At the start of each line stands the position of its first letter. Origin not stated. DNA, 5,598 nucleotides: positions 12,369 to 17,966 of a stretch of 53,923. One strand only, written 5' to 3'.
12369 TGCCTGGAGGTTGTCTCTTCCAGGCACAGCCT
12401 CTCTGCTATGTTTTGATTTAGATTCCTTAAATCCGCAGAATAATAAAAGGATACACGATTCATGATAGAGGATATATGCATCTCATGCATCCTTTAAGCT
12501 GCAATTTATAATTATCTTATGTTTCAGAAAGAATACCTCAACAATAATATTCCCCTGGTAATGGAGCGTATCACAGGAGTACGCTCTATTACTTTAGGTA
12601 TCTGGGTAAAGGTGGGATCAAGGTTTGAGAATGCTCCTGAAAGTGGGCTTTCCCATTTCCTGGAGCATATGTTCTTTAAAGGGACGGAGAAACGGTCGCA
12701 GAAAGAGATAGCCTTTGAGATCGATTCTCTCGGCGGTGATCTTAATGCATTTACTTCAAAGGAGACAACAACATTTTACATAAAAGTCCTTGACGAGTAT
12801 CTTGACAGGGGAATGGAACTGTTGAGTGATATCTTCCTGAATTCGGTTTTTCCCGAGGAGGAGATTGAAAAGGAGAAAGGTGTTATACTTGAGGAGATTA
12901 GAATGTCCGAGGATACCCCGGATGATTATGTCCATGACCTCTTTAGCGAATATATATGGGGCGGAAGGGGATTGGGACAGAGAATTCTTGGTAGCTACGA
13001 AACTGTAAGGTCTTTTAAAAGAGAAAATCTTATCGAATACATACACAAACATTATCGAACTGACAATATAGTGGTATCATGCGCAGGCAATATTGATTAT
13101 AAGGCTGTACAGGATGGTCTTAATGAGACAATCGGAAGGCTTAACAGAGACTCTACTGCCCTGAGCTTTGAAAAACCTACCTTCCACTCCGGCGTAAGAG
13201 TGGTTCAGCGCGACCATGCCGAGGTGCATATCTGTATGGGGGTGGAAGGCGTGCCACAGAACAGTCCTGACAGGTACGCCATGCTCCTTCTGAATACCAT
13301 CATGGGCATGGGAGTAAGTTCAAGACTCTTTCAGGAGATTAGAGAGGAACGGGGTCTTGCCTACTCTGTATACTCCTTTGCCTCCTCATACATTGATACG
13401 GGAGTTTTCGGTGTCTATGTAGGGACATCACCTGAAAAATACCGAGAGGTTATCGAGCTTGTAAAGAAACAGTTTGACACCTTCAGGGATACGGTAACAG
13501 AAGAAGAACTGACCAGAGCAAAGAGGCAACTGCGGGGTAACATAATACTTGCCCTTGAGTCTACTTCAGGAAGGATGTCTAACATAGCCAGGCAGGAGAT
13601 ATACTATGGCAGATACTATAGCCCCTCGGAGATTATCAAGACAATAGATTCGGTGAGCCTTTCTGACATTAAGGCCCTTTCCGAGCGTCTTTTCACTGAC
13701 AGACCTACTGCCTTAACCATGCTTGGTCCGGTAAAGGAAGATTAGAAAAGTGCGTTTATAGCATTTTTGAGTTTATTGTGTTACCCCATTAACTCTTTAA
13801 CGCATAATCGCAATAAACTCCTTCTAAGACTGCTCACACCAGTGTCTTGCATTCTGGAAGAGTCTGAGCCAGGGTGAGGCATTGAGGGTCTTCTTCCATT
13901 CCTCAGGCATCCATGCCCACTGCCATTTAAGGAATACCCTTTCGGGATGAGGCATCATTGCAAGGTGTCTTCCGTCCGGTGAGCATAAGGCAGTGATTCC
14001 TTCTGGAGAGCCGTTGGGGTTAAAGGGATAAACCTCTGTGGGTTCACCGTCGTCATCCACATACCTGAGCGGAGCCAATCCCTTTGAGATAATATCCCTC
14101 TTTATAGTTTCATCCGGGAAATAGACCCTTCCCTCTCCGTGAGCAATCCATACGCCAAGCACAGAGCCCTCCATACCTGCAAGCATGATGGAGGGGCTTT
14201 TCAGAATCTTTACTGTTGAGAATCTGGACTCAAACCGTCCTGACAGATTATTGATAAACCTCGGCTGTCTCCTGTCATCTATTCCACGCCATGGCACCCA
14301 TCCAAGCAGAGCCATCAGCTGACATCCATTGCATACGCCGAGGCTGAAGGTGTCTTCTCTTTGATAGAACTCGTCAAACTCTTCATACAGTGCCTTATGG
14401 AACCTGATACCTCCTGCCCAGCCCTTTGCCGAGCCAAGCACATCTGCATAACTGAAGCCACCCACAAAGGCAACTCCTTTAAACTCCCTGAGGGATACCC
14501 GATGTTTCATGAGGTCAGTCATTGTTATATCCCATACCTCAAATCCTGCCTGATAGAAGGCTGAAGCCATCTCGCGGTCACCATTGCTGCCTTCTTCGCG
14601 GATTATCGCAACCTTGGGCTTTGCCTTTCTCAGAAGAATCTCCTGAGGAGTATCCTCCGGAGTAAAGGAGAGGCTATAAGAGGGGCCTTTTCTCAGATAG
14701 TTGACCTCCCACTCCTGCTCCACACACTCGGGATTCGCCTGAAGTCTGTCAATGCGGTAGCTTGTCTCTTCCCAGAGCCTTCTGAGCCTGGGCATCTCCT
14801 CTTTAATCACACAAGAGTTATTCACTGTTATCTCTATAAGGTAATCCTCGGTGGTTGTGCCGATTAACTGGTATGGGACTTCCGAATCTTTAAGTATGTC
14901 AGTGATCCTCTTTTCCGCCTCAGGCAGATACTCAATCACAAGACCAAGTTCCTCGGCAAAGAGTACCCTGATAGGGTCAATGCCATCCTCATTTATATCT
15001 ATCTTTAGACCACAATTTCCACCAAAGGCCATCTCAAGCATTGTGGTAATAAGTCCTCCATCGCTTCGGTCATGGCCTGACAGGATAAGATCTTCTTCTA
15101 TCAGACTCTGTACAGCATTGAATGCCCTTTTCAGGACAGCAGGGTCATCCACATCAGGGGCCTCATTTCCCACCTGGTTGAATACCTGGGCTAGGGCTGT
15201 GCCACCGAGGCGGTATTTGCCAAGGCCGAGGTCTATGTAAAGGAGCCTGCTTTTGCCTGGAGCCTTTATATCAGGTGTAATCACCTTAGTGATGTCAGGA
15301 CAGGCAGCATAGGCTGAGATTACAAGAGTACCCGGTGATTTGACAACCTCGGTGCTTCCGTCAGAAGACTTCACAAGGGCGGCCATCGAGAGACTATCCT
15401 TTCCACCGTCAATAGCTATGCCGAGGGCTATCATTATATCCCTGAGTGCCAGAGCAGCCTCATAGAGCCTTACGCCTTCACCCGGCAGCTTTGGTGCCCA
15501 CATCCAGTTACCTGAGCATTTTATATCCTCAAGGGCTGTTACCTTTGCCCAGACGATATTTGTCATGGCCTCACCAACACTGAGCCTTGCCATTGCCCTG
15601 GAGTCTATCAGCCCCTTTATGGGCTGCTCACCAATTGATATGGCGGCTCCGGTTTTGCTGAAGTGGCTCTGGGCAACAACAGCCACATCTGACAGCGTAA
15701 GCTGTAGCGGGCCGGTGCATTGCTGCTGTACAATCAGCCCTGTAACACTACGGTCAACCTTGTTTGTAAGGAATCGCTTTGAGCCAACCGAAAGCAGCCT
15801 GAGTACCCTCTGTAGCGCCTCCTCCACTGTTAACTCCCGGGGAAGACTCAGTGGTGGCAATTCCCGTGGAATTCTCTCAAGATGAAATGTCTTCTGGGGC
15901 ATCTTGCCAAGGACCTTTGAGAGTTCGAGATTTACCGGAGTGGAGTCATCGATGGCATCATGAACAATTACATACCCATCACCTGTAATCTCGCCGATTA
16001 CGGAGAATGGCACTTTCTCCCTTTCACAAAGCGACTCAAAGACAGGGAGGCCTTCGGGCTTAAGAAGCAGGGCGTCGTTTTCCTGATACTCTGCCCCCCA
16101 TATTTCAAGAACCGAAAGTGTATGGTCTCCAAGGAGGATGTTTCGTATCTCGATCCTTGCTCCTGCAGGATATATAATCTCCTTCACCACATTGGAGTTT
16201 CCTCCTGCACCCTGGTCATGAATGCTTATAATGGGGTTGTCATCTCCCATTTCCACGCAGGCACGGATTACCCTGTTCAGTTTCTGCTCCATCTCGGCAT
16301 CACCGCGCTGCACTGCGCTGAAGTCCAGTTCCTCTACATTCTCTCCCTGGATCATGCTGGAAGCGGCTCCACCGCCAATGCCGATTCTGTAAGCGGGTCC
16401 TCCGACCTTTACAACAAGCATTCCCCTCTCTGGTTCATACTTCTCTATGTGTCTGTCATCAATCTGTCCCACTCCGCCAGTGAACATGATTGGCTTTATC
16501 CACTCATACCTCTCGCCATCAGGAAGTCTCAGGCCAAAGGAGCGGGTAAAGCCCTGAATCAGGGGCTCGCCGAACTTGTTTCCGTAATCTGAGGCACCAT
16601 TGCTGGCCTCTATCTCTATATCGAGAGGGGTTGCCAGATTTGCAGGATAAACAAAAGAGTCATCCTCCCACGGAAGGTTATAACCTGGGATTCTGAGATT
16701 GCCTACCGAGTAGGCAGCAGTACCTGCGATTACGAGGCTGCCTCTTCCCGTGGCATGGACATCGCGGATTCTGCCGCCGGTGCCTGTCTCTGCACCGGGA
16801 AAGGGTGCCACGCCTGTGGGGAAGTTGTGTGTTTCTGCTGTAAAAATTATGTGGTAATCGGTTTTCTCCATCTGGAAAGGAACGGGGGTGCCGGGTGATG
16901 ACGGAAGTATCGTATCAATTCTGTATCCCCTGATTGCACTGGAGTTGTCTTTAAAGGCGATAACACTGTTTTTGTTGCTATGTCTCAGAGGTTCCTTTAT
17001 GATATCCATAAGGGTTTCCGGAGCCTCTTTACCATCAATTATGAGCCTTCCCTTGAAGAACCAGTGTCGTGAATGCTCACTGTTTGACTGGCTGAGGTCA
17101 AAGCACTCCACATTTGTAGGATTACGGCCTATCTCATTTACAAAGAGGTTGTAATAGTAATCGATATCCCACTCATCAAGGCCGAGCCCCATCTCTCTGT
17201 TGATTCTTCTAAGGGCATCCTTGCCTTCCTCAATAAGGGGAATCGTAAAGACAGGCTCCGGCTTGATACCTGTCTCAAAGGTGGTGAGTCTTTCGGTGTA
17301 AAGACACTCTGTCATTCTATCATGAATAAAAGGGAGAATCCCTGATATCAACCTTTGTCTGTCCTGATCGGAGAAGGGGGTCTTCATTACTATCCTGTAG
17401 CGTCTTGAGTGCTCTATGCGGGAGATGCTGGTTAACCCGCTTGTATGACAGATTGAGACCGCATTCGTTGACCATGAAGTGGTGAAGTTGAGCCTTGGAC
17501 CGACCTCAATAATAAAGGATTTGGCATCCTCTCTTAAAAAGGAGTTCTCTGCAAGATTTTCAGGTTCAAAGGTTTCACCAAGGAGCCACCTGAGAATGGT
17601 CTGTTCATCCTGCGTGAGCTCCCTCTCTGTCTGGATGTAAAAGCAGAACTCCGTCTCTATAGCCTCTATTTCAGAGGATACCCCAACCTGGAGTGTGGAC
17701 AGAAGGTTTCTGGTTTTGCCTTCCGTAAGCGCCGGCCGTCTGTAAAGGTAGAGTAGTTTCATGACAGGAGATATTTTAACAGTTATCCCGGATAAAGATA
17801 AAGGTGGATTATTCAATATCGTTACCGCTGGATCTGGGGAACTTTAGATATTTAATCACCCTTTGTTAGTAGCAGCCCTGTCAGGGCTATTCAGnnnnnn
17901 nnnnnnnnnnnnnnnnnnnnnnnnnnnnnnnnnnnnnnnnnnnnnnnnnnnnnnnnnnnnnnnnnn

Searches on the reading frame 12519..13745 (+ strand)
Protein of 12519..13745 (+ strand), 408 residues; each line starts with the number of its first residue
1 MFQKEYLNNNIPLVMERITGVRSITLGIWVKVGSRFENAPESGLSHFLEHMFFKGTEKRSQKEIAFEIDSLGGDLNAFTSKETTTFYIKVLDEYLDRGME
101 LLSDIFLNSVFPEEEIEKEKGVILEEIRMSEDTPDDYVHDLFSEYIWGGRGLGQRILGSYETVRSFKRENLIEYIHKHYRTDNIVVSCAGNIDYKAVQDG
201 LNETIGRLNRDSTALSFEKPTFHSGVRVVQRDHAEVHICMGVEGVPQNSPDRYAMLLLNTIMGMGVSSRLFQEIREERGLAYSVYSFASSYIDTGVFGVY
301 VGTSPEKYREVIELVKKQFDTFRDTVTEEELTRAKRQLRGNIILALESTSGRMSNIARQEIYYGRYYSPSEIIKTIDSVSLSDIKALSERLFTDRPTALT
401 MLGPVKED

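Call 28: search_protein_families(library=pfam, proteins=[window:12519-13745:+], max_evalue=0.0001)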
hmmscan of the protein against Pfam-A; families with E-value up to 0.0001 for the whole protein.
window:12519-13745:+ (408 aa): 2 families
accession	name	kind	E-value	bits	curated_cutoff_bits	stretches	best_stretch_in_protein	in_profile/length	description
PF05193.26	Peptidase_M16_C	-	1.2e-45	156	23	1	166-338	2-181/181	Peptidase M16 inactive domain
PF00675.25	Peptidase_M16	-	4.4e-40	137.5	22.3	1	19-158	8-147/149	Insulinase (Peptidase family M16)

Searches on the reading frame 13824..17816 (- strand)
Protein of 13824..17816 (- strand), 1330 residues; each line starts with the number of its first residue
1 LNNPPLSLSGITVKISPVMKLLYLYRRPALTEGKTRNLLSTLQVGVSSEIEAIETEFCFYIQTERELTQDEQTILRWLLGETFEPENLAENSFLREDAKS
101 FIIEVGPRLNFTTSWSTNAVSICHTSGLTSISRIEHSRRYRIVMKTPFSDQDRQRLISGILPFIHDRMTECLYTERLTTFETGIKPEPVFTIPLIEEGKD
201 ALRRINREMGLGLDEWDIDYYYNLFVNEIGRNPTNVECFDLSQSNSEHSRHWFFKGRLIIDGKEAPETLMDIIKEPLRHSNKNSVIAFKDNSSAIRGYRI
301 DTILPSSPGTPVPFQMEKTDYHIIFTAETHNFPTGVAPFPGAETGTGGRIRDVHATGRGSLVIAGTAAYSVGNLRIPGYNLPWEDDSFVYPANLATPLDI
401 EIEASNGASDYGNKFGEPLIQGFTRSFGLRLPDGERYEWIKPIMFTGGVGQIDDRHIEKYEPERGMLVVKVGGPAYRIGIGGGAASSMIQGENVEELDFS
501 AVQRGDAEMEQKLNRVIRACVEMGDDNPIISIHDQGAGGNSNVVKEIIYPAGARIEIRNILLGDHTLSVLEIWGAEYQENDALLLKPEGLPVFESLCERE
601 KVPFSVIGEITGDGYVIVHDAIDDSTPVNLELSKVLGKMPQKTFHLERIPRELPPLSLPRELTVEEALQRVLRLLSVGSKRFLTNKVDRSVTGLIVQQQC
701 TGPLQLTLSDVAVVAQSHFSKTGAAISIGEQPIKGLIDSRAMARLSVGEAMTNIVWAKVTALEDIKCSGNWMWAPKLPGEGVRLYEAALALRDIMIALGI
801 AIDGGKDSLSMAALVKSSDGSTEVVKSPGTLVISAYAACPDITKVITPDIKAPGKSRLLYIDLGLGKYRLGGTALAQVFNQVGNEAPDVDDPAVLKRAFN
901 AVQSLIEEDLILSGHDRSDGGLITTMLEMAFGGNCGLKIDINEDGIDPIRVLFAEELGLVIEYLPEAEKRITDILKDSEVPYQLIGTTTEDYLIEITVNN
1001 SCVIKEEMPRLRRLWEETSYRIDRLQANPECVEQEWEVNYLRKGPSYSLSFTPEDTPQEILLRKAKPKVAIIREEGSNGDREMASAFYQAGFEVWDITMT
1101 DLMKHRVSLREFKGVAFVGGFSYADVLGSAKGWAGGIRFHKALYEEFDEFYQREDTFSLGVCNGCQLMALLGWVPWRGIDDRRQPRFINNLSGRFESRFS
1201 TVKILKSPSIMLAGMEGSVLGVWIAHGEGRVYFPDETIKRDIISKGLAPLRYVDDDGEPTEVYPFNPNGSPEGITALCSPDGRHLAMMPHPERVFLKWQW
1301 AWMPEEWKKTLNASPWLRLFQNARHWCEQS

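Call 28: search_protein_families(library=pfam, proteins=[window:13824-17816:-], max_evalue=0.0001)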
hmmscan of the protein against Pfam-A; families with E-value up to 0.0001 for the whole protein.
window:13824-17816:- (1330 aa): 5 families
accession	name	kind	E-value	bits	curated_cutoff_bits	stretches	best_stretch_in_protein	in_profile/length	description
PF13507.12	GATase_5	-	1.9e-109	365.2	27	1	1066-1327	1-260/260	CobB/CobQ-like glutamine amidotransferase domain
PF22689.1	FGAR-AT_PurM_N-like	-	3e-54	183.6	27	1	679-838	1-160/160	FGAR-AT PurM_N-like domain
PF02769.27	AIRS_C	-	6.1e-43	147.1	23.1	2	464-618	2-153/156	AIR synthase related protein, C-terminal domain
PF18076.6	FGAR-AT_N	-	7.9e-20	71.4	26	1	56-176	1-108/115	Formylglycinamide ribonucleotide amidotransferase N-terminal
PF18072.6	FGAR-AT_linker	-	2.8e-12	47.4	26.6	1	202-251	1-49/50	Formylglycinamide ribonucleotide amidotransferase linker domain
